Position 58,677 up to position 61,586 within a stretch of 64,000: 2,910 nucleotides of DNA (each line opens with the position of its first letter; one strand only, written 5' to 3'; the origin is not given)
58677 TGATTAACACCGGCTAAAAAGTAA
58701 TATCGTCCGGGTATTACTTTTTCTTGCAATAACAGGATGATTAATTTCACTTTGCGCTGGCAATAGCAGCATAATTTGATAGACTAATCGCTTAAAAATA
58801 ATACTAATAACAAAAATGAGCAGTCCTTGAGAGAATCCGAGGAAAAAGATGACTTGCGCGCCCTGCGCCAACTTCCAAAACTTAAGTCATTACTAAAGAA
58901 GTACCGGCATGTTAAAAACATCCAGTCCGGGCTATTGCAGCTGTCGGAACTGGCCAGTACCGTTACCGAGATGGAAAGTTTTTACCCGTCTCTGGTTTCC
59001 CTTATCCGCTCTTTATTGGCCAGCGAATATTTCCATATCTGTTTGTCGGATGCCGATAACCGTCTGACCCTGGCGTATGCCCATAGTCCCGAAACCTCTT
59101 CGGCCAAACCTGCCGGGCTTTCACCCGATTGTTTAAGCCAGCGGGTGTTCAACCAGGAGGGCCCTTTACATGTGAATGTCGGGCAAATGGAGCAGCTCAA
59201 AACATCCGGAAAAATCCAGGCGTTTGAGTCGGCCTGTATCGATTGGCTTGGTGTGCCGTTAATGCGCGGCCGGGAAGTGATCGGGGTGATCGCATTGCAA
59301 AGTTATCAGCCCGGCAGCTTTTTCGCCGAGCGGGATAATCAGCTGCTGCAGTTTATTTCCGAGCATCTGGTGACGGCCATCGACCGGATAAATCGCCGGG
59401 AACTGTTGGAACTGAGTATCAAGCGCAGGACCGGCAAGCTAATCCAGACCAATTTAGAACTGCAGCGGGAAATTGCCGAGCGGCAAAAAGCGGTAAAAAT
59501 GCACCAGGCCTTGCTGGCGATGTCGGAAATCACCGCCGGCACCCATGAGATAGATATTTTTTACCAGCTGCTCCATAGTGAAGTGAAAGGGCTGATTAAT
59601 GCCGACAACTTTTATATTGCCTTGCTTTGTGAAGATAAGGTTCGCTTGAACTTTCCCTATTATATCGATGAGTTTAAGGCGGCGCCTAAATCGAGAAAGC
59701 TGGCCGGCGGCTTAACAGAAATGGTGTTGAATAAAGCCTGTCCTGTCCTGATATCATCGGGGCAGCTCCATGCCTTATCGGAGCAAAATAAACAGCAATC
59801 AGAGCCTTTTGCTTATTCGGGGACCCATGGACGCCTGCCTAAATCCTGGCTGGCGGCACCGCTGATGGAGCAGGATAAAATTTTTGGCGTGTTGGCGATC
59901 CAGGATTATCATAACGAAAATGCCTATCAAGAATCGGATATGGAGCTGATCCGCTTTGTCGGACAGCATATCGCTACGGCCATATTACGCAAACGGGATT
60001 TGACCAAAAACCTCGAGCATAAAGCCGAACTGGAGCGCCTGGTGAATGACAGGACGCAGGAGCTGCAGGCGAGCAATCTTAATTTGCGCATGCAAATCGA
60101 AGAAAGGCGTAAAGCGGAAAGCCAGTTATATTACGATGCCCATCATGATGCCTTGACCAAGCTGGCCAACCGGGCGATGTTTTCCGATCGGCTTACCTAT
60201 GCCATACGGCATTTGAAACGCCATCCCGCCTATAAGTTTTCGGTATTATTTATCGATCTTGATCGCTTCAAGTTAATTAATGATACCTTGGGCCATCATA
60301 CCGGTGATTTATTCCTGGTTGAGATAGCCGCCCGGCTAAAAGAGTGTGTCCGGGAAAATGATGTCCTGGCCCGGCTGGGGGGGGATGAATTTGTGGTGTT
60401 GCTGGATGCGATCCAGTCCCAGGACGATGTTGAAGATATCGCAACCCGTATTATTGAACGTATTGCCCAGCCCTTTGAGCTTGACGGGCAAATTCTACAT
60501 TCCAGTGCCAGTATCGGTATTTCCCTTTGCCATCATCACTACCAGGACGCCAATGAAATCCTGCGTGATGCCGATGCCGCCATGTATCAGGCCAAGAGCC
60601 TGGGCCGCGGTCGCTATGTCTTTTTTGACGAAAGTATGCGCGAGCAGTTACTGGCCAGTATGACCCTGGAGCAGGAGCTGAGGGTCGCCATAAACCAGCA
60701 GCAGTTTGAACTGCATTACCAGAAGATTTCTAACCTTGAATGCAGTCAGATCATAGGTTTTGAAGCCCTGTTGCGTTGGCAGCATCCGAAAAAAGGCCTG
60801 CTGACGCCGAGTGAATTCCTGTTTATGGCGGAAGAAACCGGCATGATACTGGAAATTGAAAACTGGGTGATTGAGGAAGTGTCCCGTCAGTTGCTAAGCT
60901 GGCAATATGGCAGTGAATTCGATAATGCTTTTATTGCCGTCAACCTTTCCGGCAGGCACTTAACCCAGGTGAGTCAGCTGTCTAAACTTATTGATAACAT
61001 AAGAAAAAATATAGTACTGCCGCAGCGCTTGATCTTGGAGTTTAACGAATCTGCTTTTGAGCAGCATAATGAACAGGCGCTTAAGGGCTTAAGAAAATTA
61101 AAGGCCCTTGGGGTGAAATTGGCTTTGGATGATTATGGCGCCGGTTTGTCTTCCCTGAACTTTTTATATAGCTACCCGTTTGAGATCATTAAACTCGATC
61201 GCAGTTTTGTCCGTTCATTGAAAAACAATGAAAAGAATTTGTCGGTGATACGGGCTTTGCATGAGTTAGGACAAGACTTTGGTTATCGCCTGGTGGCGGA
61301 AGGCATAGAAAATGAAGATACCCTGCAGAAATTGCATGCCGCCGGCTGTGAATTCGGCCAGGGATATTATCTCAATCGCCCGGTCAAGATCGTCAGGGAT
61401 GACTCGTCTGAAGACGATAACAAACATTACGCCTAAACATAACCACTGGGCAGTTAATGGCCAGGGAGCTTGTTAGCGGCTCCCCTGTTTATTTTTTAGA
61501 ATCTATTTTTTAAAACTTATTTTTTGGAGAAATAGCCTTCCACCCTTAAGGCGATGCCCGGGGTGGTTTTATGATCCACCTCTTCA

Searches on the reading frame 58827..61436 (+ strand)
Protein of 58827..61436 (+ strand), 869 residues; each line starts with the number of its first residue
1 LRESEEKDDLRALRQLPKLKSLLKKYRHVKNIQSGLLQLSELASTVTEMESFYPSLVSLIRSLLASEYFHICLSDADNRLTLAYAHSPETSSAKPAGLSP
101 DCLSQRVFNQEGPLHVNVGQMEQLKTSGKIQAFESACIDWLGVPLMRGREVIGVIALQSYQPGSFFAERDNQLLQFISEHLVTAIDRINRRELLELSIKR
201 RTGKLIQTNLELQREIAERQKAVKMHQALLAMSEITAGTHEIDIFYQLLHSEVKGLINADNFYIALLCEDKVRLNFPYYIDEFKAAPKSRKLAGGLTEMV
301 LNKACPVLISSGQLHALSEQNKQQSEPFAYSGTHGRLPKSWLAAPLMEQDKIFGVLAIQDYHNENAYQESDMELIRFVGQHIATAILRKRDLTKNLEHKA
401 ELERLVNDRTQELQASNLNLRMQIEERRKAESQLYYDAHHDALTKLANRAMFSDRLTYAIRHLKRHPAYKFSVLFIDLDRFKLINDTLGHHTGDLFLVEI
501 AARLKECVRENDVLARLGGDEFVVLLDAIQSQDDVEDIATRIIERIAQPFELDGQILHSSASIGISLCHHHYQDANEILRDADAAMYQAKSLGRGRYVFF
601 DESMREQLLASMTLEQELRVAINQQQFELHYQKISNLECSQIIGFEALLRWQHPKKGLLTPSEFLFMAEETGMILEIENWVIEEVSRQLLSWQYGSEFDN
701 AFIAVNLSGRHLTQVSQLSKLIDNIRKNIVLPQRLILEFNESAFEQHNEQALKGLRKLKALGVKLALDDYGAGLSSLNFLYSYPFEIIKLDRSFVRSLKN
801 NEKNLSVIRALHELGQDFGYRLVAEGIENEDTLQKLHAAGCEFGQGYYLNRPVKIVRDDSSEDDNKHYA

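Call 91: search_protein_families(library=pfam, proteins=[window:58827-61436:+], max_evalue=0.00001)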
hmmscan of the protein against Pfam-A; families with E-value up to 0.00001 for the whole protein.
window:58827-61436:+ (869 aa): 5 families
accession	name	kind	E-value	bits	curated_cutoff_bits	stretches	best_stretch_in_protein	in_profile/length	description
PF00563.25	EAL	-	9.4e-68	228.5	31.3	1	616-852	2-236/236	EAL domain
PF00990.26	GGDEF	-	1.3e-50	171.8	23.8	1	438-595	1-160/161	Diguanylate cyclase, GGDEF domain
PF13185.12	GAF_2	-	3e-21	76.5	28.6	2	240-386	2-135/136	GAF domain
PF13492.12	GAF_3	-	1.9e-18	67.6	27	2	52-187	5-129/129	GAF domain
PF01590.32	GAF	-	1.3e-17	65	22.4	2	251-386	11-133/133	GAF domain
